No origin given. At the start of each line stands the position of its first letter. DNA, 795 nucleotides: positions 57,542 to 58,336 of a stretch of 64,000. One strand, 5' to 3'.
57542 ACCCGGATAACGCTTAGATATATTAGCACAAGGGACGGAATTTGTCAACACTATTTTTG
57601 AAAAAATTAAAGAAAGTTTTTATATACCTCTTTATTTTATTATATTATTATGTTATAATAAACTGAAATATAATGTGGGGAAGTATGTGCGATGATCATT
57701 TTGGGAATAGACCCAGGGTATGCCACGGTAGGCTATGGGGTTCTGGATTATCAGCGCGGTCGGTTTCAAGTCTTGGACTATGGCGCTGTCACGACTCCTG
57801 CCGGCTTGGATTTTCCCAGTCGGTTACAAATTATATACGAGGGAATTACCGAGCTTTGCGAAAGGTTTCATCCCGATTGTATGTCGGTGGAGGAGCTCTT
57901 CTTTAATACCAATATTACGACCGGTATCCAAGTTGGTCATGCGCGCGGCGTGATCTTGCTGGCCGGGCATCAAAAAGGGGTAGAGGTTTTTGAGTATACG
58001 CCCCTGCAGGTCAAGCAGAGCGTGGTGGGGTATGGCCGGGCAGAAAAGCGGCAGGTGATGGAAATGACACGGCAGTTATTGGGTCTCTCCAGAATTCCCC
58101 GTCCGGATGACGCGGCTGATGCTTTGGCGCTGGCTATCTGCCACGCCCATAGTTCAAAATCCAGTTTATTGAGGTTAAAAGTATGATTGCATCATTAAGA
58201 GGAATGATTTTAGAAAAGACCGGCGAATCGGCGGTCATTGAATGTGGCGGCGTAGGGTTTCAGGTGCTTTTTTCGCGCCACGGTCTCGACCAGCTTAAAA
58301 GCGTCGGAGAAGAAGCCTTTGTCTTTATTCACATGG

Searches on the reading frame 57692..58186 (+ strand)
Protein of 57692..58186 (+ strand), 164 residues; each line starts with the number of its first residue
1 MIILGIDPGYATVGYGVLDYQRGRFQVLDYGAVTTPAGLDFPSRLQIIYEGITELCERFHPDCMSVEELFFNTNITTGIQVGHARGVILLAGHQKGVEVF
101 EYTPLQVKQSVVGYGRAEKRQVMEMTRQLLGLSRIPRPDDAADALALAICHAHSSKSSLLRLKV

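Call 85: find_encoding_contigs(protein=window:57692-58186:+, flank=10000, max_places=6)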
Protein window:57692-58186:+ (164 aa): no gene with exactly this product is on record in the collection.
